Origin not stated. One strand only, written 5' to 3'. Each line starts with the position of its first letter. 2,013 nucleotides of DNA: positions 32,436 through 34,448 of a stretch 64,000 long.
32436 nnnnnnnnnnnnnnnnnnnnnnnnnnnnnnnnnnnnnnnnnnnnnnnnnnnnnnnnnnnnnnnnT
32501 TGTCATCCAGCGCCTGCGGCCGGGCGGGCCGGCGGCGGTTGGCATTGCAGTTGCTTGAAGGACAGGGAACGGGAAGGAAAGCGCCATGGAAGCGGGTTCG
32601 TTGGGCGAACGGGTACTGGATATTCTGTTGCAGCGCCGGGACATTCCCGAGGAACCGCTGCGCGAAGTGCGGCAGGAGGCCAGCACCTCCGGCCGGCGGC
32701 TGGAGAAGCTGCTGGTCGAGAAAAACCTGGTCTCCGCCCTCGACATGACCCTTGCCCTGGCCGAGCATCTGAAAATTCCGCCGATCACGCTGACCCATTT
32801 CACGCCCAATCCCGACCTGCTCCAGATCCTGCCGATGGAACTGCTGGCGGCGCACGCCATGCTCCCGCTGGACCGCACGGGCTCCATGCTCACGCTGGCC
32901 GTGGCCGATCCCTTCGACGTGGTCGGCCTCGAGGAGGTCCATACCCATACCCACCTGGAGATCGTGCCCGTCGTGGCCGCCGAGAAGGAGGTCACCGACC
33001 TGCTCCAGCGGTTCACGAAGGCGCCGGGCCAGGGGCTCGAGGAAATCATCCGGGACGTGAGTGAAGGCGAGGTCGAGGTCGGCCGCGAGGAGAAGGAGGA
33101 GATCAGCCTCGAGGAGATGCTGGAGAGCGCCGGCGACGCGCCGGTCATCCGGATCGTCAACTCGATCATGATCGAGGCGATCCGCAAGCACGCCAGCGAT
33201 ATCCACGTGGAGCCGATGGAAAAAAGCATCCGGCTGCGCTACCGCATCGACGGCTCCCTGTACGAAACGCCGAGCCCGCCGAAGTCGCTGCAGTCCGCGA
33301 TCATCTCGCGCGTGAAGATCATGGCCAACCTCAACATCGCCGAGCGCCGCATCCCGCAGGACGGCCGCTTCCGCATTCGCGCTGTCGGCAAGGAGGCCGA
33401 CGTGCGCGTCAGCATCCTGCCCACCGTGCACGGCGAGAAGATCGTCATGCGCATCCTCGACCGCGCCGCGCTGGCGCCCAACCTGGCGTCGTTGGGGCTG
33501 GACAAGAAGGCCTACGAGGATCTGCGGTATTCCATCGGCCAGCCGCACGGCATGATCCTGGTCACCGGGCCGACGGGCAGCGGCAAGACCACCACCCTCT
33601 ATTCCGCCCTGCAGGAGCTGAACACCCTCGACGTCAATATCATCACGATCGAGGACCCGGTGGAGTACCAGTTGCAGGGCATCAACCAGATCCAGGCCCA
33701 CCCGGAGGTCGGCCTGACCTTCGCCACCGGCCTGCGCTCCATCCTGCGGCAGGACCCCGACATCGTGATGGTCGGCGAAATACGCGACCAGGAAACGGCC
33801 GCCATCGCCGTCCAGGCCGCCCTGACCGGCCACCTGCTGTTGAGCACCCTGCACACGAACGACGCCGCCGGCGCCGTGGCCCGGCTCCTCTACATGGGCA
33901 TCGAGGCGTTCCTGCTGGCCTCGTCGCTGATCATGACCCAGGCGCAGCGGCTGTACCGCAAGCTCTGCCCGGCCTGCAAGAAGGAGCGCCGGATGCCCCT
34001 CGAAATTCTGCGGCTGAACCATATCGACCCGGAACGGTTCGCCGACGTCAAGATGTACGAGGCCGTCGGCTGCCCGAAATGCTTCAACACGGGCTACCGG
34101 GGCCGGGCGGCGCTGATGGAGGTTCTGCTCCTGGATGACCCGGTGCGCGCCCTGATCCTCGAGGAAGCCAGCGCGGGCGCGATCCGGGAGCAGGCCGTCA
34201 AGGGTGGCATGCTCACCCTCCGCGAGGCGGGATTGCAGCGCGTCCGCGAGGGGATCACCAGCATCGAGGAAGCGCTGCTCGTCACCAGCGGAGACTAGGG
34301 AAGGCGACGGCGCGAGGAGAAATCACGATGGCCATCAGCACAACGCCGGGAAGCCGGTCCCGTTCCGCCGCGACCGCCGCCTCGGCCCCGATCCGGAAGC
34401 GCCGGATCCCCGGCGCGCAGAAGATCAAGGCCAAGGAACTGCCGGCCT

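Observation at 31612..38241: Second, sigma-54-controlled pilus-like module: GspE-N-only protein, PilB, PilC, NtrC-type regulator and two paralogous DUF1559-like pilins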

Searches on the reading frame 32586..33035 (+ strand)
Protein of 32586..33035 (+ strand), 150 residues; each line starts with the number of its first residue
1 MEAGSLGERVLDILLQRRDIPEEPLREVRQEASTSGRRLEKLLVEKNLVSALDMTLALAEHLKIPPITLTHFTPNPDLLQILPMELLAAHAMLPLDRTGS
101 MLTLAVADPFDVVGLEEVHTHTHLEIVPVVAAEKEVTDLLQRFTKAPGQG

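Call 118: search_solved_structures(query=window:32586-33035:+, max_evalue=1, show_alignments=5)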
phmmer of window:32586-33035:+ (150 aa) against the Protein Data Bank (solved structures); distinct sequences matched with E-value up to 1: 18.
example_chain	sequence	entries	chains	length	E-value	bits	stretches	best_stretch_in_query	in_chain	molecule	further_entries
6f8l_G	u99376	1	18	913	2.7e-15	59.8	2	4-144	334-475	Type IV pilus assembly protein PilF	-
5zfr_A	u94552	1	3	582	1.3e-14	57.5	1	9-143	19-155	Type IV pilus biogenesis ATPase PilB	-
3jc8_Ba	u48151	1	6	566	2.1e-14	56.9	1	9-146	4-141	Type IV-A pilus assembly ATPase PilB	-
6olj_C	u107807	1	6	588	7.7e-14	55.1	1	9-142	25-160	Type IV pilus biogenesis ATPase PilB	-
5tsg_B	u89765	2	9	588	7.7e-14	55.1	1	9-142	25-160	Type IV pilus biogenesis ATPase PilB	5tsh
7lko_B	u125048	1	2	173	2.2e-11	47.1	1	14-143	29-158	Pilus biogenesis protein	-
7lkm_A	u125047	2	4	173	2.9e-10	43.5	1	14-143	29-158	Pilus biogenesis protein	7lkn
2d27_A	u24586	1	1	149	9e-10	41.9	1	1-143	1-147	type II secretion ATPase XpsE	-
2d28_C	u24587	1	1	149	1.2e-09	41.5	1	1-143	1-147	type II secretion ATPase XpsE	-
6ejf_G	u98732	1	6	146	1.3e-09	41.4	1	4-143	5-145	Type IV pilus assembly protein PilF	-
5htl_A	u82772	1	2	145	3.7e-08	36.7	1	4-143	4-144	MSHA biogenesis protein MshE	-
9g1w_A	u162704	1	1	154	0.00015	25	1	13-131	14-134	Type IV pilus assembly ATPase PilB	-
8pfa_A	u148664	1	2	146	0.23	14.7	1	8-109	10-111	c-di-GMP binding domain of the ATPase enzyme PilF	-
8pdk_A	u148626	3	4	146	0.38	14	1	10-109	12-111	c-di-GMP binding domain of the ATPase enzyme PilF | ATP-binding motif-containing protein pilF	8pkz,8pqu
9glg_A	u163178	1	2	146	0.38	14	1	10-109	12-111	ATP-binding motif-containing protein pilF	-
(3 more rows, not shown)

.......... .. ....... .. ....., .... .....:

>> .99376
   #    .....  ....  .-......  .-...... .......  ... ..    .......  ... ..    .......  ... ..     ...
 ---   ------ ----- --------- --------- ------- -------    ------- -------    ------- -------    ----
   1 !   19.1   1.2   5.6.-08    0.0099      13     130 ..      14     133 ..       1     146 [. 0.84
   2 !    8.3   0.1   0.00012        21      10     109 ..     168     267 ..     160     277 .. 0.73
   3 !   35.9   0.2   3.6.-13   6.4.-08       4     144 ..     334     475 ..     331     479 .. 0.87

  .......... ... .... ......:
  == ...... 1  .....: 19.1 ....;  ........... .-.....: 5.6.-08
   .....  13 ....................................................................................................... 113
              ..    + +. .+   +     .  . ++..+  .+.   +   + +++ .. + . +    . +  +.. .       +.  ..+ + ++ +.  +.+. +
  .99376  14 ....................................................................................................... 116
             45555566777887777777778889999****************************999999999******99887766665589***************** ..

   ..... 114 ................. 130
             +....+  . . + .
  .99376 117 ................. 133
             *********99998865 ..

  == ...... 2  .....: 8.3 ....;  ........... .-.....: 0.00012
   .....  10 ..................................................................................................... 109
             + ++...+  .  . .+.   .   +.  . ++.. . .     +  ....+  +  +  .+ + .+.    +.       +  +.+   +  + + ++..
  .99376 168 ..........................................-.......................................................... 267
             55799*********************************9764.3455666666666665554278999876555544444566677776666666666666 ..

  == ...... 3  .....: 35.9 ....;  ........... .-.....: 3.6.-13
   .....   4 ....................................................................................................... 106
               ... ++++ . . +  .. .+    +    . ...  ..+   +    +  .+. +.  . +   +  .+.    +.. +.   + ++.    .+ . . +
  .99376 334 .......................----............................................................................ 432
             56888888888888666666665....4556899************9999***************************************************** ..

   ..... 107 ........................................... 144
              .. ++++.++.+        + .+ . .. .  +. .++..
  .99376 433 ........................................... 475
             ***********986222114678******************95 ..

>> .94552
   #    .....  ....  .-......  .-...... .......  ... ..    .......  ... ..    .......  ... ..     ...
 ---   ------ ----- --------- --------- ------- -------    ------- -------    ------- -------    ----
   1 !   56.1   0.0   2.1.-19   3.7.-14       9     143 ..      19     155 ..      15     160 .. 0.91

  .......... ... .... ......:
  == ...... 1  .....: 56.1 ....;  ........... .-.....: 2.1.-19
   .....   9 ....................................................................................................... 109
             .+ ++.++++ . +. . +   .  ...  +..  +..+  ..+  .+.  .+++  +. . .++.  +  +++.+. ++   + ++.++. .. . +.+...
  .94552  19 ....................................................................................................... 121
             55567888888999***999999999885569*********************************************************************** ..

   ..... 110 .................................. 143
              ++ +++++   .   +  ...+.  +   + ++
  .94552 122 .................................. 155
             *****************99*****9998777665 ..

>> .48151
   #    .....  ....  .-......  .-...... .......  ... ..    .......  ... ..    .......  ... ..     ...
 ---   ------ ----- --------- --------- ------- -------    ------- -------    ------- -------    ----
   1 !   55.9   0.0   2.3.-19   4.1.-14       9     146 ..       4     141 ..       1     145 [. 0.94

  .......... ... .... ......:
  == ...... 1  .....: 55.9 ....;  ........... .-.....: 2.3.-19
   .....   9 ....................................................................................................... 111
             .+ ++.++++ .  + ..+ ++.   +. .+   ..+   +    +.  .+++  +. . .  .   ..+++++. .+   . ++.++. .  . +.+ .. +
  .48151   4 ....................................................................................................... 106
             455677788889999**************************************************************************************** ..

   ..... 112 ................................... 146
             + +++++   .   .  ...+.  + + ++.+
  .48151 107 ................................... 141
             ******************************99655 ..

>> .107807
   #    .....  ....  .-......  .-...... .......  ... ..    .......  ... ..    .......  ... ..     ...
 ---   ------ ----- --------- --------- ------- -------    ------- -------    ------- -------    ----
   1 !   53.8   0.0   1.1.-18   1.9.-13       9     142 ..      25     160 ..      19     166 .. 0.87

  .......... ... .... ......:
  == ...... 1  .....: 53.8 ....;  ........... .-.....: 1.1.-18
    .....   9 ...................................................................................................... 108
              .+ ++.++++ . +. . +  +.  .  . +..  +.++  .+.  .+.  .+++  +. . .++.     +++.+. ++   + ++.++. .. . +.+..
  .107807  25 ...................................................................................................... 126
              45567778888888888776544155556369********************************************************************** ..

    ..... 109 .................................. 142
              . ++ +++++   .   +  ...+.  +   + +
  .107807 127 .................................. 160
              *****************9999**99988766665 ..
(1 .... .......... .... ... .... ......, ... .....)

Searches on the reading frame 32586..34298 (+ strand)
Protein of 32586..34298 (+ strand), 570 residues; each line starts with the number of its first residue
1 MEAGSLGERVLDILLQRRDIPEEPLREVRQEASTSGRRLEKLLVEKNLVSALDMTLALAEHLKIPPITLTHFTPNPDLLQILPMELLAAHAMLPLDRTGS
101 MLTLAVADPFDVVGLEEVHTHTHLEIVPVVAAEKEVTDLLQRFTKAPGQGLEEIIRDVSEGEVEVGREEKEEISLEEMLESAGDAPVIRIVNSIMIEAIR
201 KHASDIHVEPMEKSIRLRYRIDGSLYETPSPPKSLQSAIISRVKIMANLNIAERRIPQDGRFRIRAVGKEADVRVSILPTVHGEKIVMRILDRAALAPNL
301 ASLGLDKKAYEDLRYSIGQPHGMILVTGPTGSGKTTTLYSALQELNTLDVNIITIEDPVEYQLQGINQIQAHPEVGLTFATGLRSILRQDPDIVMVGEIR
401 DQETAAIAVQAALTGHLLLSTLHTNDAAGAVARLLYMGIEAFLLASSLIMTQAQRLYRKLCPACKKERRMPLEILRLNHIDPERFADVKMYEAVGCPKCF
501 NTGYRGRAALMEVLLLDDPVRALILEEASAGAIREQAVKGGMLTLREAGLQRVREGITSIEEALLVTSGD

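Call 3: search_protein_families(library=pfam, proteins=[window:32586-34298:+], max_evalue=0.01)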
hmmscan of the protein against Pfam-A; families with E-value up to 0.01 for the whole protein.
window:32586-34298:+ (570 aa): 8 families
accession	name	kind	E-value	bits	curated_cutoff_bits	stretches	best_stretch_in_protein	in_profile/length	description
PF00437.27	T2SSE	-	4.8e-139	463.6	24.9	1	181-564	2-369/370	Type II/IV secretion system protein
PF05157.20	MshEN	-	8e-16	58.3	23.1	1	63-147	2-87/90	MshEN domain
PF13401.12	AAA_22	-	0.00013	22.7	27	1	321-361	5-45/130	AAA domain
PF25199.1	nSTAND_NTPase5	-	0.00013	22.2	34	1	301-369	20-90/145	Novel STAND NTPase 5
PF13191.12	AAA_16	-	0.00025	22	32.6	1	314-408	18-103/167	AAA ATPase domain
PF20720.3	nSTAND3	-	0.004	17.3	27.2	1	319-360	15-56/155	Novel STAND NTPase 3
PF13555.12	AAA_29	-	0.0053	16.9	27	0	319-338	20-39/61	P-loop containing region of AAA domain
PF13662.12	Toprim_4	-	0.0094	16.6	25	0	303-349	31-78/85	Toprim domain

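Call 17: find_encoding_contigs(protein=window:32586-34298:+, flank=10000, max_places=6)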
Protein window:32586-34298:+ (570 aa): 1 contig read that carries it; 1 place shown.
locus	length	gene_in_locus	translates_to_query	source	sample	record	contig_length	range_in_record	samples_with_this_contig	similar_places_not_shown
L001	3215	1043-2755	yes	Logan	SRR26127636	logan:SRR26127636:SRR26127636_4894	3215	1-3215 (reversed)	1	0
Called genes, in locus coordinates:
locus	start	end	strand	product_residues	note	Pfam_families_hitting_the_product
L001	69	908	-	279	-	PF05157:MshEN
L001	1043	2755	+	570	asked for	PF05157:MshEN, PF00437:T2SSE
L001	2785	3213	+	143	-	?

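Call 18: search_protein_families(library=ncbifam, proteins=[window:32586-34298:+], max_evalue=0.01)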
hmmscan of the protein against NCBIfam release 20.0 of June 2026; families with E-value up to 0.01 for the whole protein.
window:32586-34298:+ (570 aa): 24 families
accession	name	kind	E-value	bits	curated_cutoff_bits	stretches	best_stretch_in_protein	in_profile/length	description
TIGR02538.1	type_IV_pilB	equivalog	6.8e-190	632.4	675.65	1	11-567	3-562/564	type IV-A pilus assembly ATPase PilB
TIGR02533.1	type_II_gspE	equivalog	4.7e-187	622.5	630.25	1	81-567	3-486/486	type II secretion system ATPase GspE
NF053534.1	T4PilAsmATPsTfpB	equivalog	2e-140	468.9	850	1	37-567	57-582/584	type IV pilus assembly ATPase TfpB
NF007755.0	PRK10436.1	equivalog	4.8e-139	464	617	1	93-567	20-459/465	type II secretion system protein GspE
NF041000.1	ATPase_ComGA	equivalog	1.3e-75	253.9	300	1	193-457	2-265/267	competence type IV pilus ATPase ComGA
TIGR01420.1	pilT_fam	subfamily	3.8e-55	187.5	319.1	1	192-437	3-242/343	PilT/PilU family type 4a pilus ATPase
TIGR02525.1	plasmid_TraJ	equivalog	1e-28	100.4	368.3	1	286-437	120-272/372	plasmid transfer ATPase TraJ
TIGR02524.1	dot_icm_DotB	equivalog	4.8e-23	81.9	463.3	1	284-468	103-292/358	Dot/Icm type IV secretion system ATPase DotB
TIGR02782.1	TrbB_P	equivalog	2.5e-18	66.4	304.55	1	320-460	135-278/303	P-type conjugative transfer ATPase TrbB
NF010469.0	PRK13894.1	subfamily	1.5e-15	57.3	508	1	319-435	147-265/320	conjugal transfer ATPase TrbB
NF058587.1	archaellum_moto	equivalog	2.1e-15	56.4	550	1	324-435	278-394/527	archaellum flagellar ATPase motor FlaI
TIGR02788.1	VirB11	equivalog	4.9e-15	55.4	249.95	1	308-439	132-267/308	P-type DNA transfer ATPase VirB11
NF010407.0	PRK13833.1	subfamily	6.3e-13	48.8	499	1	323-442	146-267/323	conjugal transfer protein TrbB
TIGR03819.1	heli_sec_ATPase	hypoth_equivalog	2.1e-12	46.9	373.15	1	281-445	137-308/340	TadA family conjugal transfer-associated ATPase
NF008411.1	PRK11234.1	equivalog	9.9e-11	40.7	1170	1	12-146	486-619/723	cyclic di-3',5'-guanylate-activated glycosyltransferase NfrB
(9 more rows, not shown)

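Call 20: find_related_loci(query=window:32586-34298:+, collection=genome_contigs, flank=8000)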
Query window:32586-34298:+ (570 aa) in genome_contigs; peptide patterns used: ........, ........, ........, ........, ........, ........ (x = any residue, [..] = any of these).
600 stretches matched a pattern (row limit reached: there are more); 593 encode a relative of the query (tblastn E <= 1e-3); the best 80 are kept; 80 distinct loci.
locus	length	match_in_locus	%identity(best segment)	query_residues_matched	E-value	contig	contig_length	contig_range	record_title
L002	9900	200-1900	62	5-570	0e+0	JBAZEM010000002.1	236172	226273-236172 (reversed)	MAG: Kiritimatiellia bacterium isolate SO_2017_LW3_126 NODE_56_length_236172_cov_7.478421_LW162_2017, whole genome shotg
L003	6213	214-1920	60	1-568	0e+0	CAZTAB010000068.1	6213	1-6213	MAG TPA_asm: uncultured Verrucomicrobiota bacterium isolate SRP092796_co2_739 genome assembly, contig: k141_7260917, who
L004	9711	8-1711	59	1-555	0e+0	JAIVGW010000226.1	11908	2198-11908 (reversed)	MAG: Lentisphaerae bacterium isolate MAG34 MTG34_3176, whole genome shotgun sequence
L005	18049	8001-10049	52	5-570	0e+0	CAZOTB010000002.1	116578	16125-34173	MAG TPA_asm: uncultured Verrucomicrobiota bacterium isolate binchicken_co107_139 genome assembly, contig: NODE_361_lengt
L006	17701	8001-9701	48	5-570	0e+0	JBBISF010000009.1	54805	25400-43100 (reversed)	MAG: Verrucomicrobiia bacterium isolate PFF170222_bin_367 NODE_547_length_54805_cov_5.422009, whole genome shotgun seque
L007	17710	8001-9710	49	1-570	0e+0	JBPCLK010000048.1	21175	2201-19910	MAG: Chthoniobacterales bacterium isolate TH_ant_mag_76 S1Ck127_3724972_flag_0_multi_8.0187_len_21175, whole genome shot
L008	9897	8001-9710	50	1-570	3e-180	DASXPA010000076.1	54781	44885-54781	MAG TPA_asm: Chthoniobacterales bacterium isolate SMAG_U5396 k141_6577962, whole genome shotgun sequence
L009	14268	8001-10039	49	5-570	3e-178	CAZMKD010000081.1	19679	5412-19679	MAG TPA_asm: uncultured Verrucomicrobiota bacterium isolate binchicken_co165_124 genome assembly, contig: k141_1096679,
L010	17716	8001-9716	50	1-570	1e-176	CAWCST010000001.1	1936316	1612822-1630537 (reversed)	MAG: uncultured Verrucomicrobiae bacterium isolate MFD03346.bin.2.98 genome assembly, contig: contig_14747, whole genome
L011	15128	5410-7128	48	1-570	1e-175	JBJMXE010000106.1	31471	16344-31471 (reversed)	MAG: Chthoniobacterales bacterium isolate H1_18_all_fractions_metab_conc_20_57_11 k255_5183566, whole genome shotgun seq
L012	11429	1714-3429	48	1-570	5e-174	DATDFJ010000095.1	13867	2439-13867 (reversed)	MAG TPA_asm: Chthoniobacterales bacterium isolate SMAG_U223 k141_804201, whole genome shotgun sequence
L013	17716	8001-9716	48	1-570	7e-174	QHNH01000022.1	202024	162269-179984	MAG: Verrucomicrobia bacterium isolate AV80 14_1009_05_20cm_scaffold_124_curated, whole genome shotgun sequence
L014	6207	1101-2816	48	1-570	2e-175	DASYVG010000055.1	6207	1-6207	MAG TPA_asm: Chthoniobacterales bacterium isolate SMAG_U6248 k141_30895, whole genome shotgun sequence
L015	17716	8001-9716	49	1-570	3e-172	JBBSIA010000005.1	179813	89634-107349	MAG: Chthoniobacterales bacterium isolate LS3_sbin.21 LS3_sbin.21_K_68149_L_179813_cov_81.0426, whole genome shotgun seq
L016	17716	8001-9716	48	1-570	2e-172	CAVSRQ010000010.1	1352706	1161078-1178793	MAG: uncultured Verrucomicrobiae bacterium isolate MFD01275.bin.1.189 genome assembly, contig: contig_5001, whole genome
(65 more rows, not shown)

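Call 67: search_solved_structures(query=window:32586-34298:+, max_evalue=1e-50)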
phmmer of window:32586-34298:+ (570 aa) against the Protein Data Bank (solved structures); distinct sequences matched with E-value up to 1e-50: 12.
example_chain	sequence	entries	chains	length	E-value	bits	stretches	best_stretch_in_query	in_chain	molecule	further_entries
3jc8_Ba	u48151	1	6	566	3.8e-163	547.1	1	9-566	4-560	Type IV-A pilus assembly ATPase PilB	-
5zfr_A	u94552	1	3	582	2.8e-154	517.8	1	9-570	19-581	Type IV pilus biogenesis ATPase PilB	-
6olj_C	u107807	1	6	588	6.8e-152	509.9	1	9-570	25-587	Type IV pilus biogenesis ATPase PilB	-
5tsg_B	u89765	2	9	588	8.5e-152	509.6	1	9-570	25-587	Type IV pilus biogenesis ATPase PilB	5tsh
4kss_A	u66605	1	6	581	5e-131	441.1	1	175-568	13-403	Type II secretion system protein E, hemolysin-coregulated protein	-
4ksr_A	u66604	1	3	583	5.8e-131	440.9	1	175-568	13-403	Type II secretion system protein E, Hemolysin-coregulated protein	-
1p9r_A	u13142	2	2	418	6.3e-131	440.7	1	174-564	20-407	General secretion pathway protein E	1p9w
6f8l_G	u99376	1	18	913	6.6e-129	434.1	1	4-565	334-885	Type IV pilus assembly protein PilF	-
4pht_A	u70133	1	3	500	9.1e-127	427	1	107-568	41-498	General secretory pathway protein E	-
5oiu_A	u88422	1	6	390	8.3e-114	384.3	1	188-565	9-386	Type IV pilus assembly protein PilF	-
5it5_F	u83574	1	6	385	1.2e-113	383.7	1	189-565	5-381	ATP binding motif-containing protein PilF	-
6ejf_A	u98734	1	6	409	1.5e-113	383.4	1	189-565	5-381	Type IV pilus assembly protein PilF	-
